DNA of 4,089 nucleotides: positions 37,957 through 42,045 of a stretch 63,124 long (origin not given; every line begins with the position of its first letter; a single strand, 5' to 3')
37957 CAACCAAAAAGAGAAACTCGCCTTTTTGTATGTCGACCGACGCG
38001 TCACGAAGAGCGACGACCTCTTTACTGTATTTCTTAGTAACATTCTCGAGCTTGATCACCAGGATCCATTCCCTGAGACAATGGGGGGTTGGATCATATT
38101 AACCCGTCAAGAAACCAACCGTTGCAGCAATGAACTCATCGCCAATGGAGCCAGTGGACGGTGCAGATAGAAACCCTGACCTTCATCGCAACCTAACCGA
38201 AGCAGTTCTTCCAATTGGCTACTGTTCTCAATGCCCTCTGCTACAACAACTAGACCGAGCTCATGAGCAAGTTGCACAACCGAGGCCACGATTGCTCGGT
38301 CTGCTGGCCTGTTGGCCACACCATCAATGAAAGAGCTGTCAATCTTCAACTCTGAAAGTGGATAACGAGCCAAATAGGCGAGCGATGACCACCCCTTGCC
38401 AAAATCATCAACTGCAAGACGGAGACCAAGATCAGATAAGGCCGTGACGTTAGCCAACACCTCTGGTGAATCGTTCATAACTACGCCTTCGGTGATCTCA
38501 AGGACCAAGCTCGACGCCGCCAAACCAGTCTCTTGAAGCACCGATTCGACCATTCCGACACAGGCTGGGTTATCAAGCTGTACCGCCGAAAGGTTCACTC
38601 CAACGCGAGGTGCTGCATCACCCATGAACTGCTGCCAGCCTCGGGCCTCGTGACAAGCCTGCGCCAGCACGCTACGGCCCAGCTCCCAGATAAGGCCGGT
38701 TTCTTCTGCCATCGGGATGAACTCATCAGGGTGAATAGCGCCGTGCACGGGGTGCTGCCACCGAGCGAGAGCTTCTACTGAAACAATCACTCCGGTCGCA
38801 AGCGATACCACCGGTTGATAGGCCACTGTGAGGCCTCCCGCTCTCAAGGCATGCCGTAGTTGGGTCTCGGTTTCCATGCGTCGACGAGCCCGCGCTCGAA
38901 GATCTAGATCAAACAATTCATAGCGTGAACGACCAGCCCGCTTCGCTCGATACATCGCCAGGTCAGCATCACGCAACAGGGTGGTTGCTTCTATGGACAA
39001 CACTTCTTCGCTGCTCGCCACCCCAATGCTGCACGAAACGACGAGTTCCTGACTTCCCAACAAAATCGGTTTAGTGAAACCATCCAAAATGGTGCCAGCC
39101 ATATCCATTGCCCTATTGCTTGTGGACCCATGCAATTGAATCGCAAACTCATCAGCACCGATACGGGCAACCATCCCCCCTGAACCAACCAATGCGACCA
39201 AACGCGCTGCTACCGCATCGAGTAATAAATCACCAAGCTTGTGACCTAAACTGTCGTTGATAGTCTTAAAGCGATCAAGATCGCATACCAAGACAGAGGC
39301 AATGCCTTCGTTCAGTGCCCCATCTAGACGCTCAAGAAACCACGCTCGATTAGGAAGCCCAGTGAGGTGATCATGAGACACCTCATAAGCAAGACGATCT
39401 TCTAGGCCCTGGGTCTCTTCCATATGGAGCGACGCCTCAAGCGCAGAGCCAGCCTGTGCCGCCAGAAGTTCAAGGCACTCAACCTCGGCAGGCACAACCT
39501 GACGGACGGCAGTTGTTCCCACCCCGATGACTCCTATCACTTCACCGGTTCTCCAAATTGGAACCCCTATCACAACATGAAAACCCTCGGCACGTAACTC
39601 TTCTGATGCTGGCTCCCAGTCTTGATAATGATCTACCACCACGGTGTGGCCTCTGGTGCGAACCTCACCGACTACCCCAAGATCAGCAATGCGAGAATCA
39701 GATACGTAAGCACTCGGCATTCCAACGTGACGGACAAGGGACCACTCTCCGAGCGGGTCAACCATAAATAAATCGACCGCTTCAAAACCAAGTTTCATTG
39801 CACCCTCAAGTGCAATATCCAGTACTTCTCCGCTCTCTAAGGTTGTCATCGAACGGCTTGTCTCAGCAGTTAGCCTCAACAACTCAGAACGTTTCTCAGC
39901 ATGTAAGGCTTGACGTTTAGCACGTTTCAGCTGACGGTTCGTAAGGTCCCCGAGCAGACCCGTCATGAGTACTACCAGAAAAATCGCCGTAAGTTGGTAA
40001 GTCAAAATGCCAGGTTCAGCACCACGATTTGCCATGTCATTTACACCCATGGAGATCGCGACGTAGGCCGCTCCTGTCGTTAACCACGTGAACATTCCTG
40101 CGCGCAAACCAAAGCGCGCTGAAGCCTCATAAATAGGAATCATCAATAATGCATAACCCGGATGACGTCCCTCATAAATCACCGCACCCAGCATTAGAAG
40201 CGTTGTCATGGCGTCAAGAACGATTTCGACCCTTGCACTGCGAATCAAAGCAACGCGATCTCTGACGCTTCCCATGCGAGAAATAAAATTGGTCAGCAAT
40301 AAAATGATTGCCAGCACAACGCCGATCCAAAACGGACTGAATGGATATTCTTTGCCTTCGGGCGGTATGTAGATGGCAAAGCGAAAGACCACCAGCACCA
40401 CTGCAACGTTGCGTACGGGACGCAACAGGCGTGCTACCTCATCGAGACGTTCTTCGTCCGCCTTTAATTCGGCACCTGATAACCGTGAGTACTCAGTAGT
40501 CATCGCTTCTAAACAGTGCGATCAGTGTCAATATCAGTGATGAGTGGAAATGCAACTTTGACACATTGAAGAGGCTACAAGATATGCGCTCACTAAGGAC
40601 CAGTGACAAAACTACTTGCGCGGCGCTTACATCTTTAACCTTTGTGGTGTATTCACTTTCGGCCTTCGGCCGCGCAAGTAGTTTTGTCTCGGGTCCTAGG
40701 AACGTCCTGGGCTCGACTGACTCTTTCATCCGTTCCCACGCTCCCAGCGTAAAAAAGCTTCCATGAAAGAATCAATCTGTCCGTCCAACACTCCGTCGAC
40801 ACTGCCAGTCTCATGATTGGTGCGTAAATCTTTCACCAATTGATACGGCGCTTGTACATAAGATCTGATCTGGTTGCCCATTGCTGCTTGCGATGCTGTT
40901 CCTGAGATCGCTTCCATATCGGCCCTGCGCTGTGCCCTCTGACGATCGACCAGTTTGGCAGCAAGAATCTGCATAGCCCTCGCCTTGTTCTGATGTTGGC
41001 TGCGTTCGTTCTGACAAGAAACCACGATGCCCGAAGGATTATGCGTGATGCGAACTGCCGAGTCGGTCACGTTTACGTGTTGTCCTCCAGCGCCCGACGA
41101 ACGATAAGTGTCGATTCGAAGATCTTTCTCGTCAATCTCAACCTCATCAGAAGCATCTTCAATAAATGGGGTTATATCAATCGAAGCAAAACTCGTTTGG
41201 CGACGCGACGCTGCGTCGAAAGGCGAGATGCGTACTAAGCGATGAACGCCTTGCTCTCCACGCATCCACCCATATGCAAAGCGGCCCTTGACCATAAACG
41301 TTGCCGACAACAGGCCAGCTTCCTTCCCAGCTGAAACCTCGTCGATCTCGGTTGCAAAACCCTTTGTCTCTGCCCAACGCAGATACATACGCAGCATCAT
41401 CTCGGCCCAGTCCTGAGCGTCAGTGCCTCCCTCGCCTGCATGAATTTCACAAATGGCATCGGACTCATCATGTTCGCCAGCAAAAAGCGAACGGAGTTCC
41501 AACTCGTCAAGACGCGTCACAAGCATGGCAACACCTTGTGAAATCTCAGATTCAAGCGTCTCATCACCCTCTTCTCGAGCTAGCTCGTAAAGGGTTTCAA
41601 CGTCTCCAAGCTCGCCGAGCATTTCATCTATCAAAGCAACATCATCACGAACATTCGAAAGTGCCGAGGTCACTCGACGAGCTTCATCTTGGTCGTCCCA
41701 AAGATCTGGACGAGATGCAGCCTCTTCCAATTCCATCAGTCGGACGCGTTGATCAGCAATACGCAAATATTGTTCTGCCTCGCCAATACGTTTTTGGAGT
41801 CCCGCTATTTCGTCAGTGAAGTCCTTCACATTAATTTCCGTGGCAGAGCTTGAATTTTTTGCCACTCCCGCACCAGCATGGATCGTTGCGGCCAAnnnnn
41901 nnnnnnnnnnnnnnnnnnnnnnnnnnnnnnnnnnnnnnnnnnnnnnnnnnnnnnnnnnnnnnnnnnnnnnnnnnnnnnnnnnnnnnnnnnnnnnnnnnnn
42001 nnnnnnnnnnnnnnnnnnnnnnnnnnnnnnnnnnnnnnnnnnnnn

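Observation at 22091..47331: Five copies of a ~100-nt long-stem palindromic element (MITE/REP-like or structured RNA) that I cannot assign to a known family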

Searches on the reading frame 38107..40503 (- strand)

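Call 10: search_protein_families(library=pfam, proteins=[window:38107-40503:-])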
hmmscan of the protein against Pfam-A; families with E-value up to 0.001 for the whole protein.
window:38107-40503:- (798 aa): 5 families
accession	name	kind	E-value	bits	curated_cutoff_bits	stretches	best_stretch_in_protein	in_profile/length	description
PF00563.25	EAL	-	2.4e-71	240.3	31.3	1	548-783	3-236/236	EAL domain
PF00990.26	GGDEF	-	1.5e-36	126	23.8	1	376-527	2-161/161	Diguanylate cyclase, GGDEF domain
PF13185.12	GAF_2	-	2e-13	51.1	28.6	1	225-356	5-136/136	GAF domain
PF01590.32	GAF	-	1.4e-08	35.8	22.4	1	272-355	50-133/133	GAF domain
PF13492.12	GAF_3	-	6.3e-05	23.8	27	1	298-356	70-128/129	GAF domain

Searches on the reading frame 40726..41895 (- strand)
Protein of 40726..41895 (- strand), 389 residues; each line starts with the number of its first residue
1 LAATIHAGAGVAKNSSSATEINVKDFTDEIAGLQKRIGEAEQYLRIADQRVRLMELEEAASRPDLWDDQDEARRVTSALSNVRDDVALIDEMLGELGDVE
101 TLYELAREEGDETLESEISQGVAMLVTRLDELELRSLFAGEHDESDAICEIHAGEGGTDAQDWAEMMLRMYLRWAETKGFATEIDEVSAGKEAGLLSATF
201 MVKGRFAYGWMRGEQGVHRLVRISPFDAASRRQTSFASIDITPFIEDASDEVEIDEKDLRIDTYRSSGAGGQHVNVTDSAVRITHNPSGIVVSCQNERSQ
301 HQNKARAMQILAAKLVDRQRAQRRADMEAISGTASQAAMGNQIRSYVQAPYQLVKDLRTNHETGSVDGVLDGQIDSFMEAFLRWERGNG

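Call 10: search_protein_families(library=pfam, proteins=[window:40726-41895:-])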
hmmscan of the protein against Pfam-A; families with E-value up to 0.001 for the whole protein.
window:40726-41895:- (389 aa): 2 families
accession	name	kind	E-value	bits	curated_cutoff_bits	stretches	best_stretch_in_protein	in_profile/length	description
PF03462.23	PCRF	-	2.1e-51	174.9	24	1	52-239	4-194/194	PCRF domain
PF00472.26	RF-1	-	6.4e-40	136.2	35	1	251-358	4-116/116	RF-1 domain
